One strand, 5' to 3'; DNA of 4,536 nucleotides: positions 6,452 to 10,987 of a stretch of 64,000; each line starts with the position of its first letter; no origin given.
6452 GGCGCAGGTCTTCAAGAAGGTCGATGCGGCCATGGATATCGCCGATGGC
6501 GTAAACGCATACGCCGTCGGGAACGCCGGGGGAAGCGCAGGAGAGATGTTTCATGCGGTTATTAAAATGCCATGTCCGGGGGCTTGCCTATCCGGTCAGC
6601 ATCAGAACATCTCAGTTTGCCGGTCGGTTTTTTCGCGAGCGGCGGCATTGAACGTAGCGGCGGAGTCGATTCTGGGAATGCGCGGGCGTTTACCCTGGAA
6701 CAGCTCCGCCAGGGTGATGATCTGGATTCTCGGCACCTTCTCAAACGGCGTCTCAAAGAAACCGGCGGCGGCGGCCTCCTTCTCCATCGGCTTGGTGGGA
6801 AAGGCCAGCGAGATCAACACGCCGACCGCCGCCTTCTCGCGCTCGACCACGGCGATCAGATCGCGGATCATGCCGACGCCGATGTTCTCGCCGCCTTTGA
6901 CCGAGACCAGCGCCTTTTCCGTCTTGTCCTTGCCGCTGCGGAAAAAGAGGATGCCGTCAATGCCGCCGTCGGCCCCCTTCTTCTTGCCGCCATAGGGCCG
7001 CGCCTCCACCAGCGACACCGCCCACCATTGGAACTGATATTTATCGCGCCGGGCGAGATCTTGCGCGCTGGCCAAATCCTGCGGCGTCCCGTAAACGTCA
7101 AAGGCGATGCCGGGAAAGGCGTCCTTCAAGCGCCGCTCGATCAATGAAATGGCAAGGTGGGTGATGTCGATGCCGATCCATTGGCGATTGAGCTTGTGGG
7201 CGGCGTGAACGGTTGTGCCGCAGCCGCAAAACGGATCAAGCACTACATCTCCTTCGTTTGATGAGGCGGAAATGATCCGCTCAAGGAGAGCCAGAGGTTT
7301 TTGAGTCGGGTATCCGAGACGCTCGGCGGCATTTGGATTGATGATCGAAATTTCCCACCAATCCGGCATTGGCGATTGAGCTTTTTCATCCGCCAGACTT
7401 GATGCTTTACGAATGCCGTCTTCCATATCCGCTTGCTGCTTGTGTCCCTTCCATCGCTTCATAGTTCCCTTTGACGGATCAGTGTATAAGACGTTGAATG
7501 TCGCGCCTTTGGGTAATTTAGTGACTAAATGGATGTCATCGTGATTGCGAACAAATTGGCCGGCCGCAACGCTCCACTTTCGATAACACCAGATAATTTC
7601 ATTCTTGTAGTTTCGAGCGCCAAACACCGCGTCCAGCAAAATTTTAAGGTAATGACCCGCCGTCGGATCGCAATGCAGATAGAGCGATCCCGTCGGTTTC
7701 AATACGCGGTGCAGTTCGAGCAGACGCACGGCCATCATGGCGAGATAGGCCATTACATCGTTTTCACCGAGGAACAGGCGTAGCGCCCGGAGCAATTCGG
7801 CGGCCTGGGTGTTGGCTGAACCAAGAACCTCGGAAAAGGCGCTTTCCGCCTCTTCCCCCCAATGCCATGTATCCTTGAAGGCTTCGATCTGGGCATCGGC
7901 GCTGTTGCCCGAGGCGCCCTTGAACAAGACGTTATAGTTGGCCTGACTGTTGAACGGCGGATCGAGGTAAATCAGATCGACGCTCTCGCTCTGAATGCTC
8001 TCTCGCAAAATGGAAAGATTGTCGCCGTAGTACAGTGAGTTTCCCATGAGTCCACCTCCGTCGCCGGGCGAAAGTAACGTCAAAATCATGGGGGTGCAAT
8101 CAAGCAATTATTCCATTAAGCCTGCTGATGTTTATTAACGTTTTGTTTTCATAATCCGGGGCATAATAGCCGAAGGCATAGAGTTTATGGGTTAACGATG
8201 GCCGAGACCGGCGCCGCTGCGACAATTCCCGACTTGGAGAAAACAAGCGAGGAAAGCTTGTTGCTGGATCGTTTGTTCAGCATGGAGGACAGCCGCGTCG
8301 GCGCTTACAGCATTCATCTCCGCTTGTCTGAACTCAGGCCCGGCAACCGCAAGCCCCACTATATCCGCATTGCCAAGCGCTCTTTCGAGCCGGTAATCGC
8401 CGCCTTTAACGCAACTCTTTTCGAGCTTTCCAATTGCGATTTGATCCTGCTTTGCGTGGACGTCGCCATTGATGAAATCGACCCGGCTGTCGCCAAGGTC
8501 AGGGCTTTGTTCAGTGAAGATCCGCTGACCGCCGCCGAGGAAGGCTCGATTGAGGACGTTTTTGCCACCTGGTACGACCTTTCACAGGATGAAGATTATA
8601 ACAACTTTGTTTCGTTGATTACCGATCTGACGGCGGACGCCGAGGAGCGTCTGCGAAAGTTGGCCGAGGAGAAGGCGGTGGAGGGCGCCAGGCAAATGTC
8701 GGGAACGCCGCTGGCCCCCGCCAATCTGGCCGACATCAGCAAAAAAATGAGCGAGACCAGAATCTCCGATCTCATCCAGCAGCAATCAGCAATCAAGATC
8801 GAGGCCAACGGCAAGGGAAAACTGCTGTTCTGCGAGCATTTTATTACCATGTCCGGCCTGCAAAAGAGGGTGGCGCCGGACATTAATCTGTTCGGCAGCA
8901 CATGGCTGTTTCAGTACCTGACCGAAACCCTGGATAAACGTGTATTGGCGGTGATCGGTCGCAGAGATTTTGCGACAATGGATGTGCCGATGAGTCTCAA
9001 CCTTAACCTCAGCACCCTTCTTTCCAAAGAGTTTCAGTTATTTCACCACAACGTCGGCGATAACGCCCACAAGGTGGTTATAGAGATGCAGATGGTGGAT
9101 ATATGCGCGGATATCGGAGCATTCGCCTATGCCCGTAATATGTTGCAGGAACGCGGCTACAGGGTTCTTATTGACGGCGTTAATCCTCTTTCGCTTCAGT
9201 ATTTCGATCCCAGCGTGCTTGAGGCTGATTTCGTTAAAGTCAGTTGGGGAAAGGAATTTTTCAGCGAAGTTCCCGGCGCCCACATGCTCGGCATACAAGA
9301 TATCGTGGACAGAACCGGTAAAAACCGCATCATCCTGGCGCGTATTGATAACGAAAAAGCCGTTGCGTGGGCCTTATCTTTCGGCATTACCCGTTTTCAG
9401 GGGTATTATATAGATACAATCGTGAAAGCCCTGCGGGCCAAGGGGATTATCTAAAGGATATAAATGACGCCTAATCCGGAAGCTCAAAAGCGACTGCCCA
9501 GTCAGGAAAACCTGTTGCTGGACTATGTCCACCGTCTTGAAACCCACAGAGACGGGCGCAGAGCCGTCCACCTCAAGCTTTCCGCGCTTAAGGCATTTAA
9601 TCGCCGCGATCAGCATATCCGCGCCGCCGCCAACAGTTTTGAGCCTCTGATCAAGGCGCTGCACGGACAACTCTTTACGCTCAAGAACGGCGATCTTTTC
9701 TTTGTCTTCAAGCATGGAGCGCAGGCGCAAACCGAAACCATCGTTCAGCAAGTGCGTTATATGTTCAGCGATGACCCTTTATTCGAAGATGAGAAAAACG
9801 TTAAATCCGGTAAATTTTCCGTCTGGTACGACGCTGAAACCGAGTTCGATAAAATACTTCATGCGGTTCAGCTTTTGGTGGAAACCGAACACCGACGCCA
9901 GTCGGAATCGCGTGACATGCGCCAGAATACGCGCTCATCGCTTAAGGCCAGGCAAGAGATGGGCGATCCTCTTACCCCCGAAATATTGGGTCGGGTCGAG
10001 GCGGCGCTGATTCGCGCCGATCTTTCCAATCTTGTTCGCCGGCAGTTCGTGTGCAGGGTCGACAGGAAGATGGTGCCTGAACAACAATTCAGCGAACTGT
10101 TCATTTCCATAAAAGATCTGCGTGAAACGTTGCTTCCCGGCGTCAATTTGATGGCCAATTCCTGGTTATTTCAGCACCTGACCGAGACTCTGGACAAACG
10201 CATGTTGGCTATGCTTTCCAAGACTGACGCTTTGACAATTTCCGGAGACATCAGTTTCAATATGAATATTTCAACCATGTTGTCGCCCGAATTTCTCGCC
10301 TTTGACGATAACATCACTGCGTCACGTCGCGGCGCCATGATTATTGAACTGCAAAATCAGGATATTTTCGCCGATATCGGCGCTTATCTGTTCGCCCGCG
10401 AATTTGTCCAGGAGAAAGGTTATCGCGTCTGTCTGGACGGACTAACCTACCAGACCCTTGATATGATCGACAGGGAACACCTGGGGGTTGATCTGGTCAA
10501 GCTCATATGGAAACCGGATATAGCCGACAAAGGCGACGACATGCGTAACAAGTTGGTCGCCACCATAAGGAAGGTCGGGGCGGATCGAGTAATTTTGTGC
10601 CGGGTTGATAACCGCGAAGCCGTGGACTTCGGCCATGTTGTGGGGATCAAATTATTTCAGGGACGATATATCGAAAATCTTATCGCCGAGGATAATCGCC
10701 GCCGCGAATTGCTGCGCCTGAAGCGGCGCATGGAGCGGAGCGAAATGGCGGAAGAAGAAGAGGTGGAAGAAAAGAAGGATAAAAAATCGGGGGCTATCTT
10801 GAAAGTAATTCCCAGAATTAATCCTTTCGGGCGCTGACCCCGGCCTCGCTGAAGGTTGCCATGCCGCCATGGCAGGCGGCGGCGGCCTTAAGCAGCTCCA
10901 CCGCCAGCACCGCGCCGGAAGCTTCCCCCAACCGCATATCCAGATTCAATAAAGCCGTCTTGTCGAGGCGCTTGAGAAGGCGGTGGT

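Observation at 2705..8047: Two paralogous methyltransferase/Mrr-like fusion genes with swapped central regions bracket a 3-gene cassette as direct repeats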

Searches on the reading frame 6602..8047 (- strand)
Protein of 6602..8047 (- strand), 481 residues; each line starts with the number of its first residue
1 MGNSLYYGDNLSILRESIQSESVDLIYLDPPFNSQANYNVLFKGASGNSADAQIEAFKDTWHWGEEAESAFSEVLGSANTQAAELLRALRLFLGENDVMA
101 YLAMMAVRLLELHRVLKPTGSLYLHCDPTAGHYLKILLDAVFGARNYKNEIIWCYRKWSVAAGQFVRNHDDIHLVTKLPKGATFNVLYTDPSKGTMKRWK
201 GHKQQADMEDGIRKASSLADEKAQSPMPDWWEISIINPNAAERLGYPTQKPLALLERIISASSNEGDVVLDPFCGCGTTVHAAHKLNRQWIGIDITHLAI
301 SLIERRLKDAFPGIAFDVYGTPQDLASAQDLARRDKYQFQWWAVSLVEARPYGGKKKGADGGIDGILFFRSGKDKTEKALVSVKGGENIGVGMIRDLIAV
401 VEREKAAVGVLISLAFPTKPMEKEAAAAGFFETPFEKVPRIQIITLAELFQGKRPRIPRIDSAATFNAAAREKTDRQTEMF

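Call 4: search_protein_families(library=pfam, proteins=[window:6602-8047:-], max_evalue=0.01)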
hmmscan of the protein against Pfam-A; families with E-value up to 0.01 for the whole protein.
window:6602-8047:- (481 aa): 7 families
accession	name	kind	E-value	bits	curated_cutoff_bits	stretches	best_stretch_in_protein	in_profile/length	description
PF01555.25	N6_N4_Mtase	-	2.1e-45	155.8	26.7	1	23-303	1-219/221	DNA methylase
PF04471.18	Mrr_cat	-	9.4e-09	35.8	21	1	335-427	5-99/115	Restriction endonuclease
PF22722.2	NA-iREase1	-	1.4e-07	31.9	27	1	356-450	20-105/106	NACHT-associated inactive Restriction Endonuclease 1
PF02086.21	MethyltransfD12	-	2e-05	24.9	22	0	254-313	8-65/253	D12 class N6 adenine-specific DNA methyltransferase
PF13847.12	Methyltransf_31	-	5.6e-05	23.3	27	1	264-310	2-51/145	Methyltransferase domain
PF03602.21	Cons_hypoth95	-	0.00044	20.4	24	0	12-40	103-131/182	Conserved hypothetical protein 95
PF13649.12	Methyltransf_25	-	0.0025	18.9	27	0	269-316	1-50/97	Methyltransferase domain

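Call 9: find_homologous_proteins(query=window:6602-8047:-, max_evalue=1e-10)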
Query window:6602-8047:- (481 aa): 8000 proteins with E <= 1e-10 among 8000 candidates; the best 120 are listed.
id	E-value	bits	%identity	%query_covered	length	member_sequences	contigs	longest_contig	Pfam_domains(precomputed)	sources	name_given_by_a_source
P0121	0.0e+0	1099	100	100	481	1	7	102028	PF13847.13,PF02086.22,PF22722.3,PF04471.19,PF01555.25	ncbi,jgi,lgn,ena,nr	ncbi:MAG: DNA methylase [Rhodospirillales bacterium RIFCSPLOWO2_12_FULL_58_28]|nr:MAG: DNA methylase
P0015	2.7e-239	813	72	100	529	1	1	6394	PF22722.3,PF04471.19,PF01555.25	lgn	-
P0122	3.7e-238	809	73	100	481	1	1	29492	PF22722.3,PF04471.19,PF01555.25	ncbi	ncbi:MAG: DNA methyltransferase [Pseudomonadota bacterium]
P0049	5.7e-235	799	71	100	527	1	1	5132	PF22722.3,PF04471.19,PF01555.25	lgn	-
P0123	8.8e-235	798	71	99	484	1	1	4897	PF22722.3,PF04471.19,PF01555.25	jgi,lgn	-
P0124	4.3e-231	786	70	99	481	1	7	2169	PF22722.3,PF04471.19,PF01555.25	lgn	-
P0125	6.5e-227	772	72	98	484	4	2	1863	PF22722.3,PF04471.19,PF01555.25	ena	-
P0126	6.8e-227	772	68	100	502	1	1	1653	PF22722.3,PF04471.19,PF01555.25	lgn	-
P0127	1.0e-225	768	68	100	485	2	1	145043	PF22722.3,PF04471.19,PF01555.25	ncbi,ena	-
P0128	1.4e-225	768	69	100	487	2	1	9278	PF22722.3,PF04471.19,PF01555.25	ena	-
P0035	1.4e-223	761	68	100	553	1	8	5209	PF22722.3,PF04471.19,PF01555.25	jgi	jgi:site-specific DNA-methyltransferase (adenine-specific)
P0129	2.3e-222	757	69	98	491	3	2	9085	PF22722.3,PF04471.19,PF01555.25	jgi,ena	jgi:site-specific DNA-methyltransferase (adenine-specific)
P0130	1.2e-221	755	68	98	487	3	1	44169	PF22722.3,PF04471.19,PF01555.25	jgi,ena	jgi:site-specific DNA-methyltransferase (adenine-specific)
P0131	5.3e-221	752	66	100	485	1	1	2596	PF22722.3,PF04471.19,PF01555.25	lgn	-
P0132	4.9e-219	746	67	97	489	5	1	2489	PF22722.3,PF04471.19,PF01555.25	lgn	-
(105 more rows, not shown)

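Call 13: find_encoding_contigs(protein=P0122, flank=10000, max_places=3)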
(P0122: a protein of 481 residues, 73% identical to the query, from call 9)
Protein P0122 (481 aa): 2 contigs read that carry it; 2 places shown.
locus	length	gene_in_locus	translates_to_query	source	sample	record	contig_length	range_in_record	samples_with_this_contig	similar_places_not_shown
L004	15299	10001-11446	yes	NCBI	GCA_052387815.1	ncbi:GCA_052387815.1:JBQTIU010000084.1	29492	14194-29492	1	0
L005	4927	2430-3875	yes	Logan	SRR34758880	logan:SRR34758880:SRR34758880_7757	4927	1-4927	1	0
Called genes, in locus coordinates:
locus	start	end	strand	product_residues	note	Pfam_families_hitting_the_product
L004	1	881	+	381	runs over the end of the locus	PF13458:Peripla_BP_6, PF01094:ANF_receptor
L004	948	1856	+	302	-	PF02653:BPD_transp_2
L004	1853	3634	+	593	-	PF02653:BPD_transp_2, PF00005:ABC_tran, PF13304:AAA_21 (faint), PF12399:BCA_ABC_TP_C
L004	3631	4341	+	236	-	PF00005:ABC_tran, PF13555:AAA_29 (faint), PF13304:AAA_21 (faint)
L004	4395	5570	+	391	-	PF00465:Fe-ADH, PF13685:Fe-ADH_2 (weak), PF25137:ADH_Fe_C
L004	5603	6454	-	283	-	PF00582:Usp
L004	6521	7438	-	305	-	-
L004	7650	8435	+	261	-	-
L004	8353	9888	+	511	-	PF00817:IMS, PF11799:IMS_C (weak)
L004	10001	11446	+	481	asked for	PF01555:N6_N4_Mtase, PF04471:Mrr_cat (weak), PF22722:NA-iREase1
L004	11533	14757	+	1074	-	PF02811:PHP, PF07733:DNA_pol3_alpha, PF17657:DNA_pol3_finger, PF14579:HHH_6, PF01336:tRNA_anti-codon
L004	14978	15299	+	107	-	?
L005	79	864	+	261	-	-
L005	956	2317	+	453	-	PF11799:IMS_C (weak)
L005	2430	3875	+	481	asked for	PF01555:N6_N4_Mtase, PF04471:Mrr_cat (weak), PF22722:NA-iREase1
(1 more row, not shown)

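Call 22: search_protein_families(library=ncbifam, proteins=[window:6602-8047:-], max_evalue=0.001)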
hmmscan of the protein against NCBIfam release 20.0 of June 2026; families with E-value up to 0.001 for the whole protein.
window:6602-8047:- (481 aa): 3 families
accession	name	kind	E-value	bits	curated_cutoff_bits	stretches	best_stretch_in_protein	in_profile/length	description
NF008572.0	PRK11524.1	equivalog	2.4e-30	105.6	292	2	101-309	61-258/294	adenine-specific DNA-methyltransferase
NF050803.1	DnaMtaseCcrMCaul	equivalog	9.3e-22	77.4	830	1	245-310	185-250/350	adenine-specific DNA-methyltransferase CcrM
NF010253.0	PRK13699.1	subfamily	1.1e-09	38.3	244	1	245-296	143-194/226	DNA methyltransferase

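Call 23: search_protein_families(library=padloc, proteins=[window:6602-8047:-], max_evalue=0.001)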
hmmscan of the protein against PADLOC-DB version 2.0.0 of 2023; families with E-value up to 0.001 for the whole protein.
window:6602-8047:- (481 aa): 73 families (the best 25 are shown)
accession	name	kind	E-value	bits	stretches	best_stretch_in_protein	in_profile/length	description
PDLC03339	MTase_II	-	1.3e-67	226.3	2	96-309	55-273/399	Type II methyltransferase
PDLC03300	MTase_II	-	4.1e-48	162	1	99-309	84-278/302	Type II methyltransferase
PDLC03299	MTase_II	-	5.8e-41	138.9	2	100-310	61-262/296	Type II methyltransferase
PDLC03354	MTase_II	-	2.2e-40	137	2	219-315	299-390/425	Type II methyltransferase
PDLC03633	MTase_III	-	6.6e-40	135.4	1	99-345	149-386/616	Type III methyltransferase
PDLC03371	MTase_II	-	4.2e-36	122.8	1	111-309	80-254/260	Type II methyltransferase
PDLC03636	MTase_III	-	2.8e-32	110.2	2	245-309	343-407/575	Type III methyltransferase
PDLC03638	MTase_III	-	8.6e-29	98.4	2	239-310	608-680/816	Type III methyltransferase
PDLC03644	MTase_III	-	9.3e-29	98.6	2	244-313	324-399/542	Type III methyltransferase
PDLC03635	MTase_III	-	4.7e-27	93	2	197-298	459-563/708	Type III methyltransferase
PDLC03265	MTase_II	-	5e-27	93.2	2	228-311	252-332/333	Type II methyltransferase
PDLC03353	MTase_II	-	8.6e-25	85.7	1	3-308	10-251/260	Type II methyltransferase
PDLC03216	MTase_II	-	1.1e-24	85.2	2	246-310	194-258/364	Type II methyltransferase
PDLC03738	oMTase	-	1.1e-22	78.3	1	246-308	204-266/376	orphan methyltransferase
PDLC03238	MTase_II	-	1.4e-22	78.3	1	99-309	169-365/428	Type II methyltransferase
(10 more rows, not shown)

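Call 39: search_solved_structures(query=window:6602-8047:-, max_evalue=0.01, show_alignments=1)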
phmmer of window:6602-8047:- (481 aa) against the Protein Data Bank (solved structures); distinct sequences matched with E-value up to 0.01: 15.
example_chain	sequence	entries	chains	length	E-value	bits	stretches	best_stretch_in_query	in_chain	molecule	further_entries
9c3u_A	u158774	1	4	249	1.3e-15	60.3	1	115-303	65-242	Methyltransferase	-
1eg2_A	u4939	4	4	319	1.6e-15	60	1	96-294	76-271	MODIFICATION METHYLASE RSRI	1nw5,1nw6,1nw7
8urk_A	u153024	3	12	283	1.6e-15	60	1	115-306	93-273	Methyltransferase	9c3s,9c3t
1nw8_A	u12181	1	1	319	2e-15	59.7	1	96-294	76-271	MODIFICATION METHYLASE RSRI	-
6pbd_A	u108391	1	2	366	4.3e-14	55.3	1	242-297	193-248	Modification methylase CcrMI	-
5hfj_A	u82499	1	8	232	6.1e-13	51.5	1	240-297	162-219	Adenine specific DNA methyltransferase (DpnA)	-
5hek_A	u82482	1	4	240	6.2e-13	51.5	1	240-298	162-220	Adenine specific DNA methyltransferase (DpnA)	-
6k0w_B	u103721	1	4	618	3.1e-12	49.2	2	237-292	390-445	Adenine specific DNA methyltransferase (Mod)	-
1g60_A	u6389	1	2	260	3e-10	42.6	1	242-296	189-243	Adenine-specific Methyltransferase MboIIA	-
4zcf_A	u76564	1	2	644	1.4e-09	40.4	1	5-154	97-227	Restriction endonuclease EcoP15I, modification subunit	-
2zie_A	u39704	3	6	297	1.9e-09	40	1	211-319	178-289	Putative modification methylase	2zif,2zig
7dsu_A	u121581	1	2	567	4.9e-09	38.6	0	92-147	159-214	Mbo45V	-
8s9m_A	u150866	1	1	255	5.1e-09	38.6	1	228-307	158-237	DNA cytosine-N4 methyltransferase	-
8s9n_A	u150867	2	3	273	6.3e-09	38.3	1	228-307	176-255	DNA cytosine-N4 methyltransferase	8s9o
1boo_A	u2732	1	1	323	0.0014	20.7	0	245-296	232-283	PROTEIN (N-4 CYTOSINE-SPECIFIC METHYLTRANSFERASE PVU II)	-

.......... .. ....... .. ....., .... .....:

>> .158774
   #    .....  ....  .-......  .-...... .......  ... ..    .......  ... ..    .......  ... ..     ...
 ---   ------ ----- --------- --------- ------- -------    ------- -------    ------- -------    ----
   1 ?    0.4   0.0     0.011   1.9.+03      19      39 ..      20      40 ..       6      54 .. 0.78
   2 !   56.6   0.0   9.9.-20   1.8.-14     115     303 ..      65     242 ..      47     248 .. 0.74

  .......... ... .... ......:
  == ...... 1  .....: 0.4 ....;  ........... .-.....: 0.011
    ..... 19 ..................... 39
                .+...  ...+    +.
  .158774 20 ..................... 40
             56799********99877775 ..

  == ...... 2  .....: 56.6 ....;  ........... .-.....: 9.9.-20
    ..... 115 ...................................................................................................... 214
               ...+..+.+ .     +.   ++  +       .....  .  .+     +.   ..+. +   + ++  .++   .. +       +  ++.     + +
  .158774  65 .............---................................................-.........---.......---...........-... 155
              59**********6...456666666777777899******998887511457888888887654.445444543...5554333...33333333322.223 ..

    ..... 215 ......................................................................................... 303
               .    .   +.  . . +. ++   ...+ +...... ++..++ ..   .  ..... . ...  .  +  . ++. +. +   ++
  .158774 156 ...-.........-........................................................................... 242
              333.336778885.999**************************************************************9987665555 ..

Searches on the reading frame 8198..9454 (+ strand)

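Call 4: search_protein_families(library=pfam, proteins=[window:8198-9454:+], max_evalue=0.01)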
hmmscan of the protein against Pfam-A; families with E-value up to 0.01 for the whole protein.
window:8198-9454:+ (418 aa): 1 family
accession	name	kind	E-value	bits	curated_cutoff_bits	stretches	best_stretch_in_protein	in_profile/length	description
PF00563.25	EAL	-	8.4e-05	22.5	31.3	1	241-405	59-233/236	EAL domain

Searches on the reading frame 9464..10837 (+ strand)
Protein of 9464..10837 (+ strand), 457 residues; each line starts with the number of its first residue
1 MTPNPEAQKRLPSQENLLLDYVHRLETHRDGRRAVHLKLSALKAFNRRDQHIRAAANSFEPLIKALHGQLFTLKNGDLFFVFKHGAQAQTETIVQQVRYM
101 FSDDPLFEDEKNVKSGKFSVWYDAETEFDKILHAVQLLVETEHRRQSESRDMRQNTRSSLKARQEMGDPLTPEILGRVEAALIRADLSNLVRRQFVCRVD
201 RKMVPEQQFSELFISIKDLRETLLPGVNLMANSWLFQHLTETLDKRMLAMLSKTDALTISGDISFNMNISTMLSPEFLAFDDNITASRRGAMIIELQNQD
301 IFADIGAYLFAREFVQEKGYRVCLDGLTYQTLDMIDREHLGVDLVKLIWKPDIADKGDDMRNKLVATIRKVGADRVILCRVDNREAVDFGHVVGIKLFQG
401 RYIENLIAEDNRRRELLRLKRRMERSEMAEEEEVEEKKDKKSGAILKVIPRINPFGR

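Call 4: search_protein_families(library=pfam, proteins=[window:9464-10837:+], max_evalue=0.01)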
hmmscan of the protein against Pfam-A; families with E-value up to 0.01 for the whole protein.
window:9464-10837:+ (457 aa): 1 family
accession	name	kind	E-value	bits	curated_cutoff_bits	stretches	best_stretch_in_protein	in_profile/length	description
PF00563.25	EAL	-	9.7e-06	25.6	31.3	1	235-403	59-233/236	EAL domain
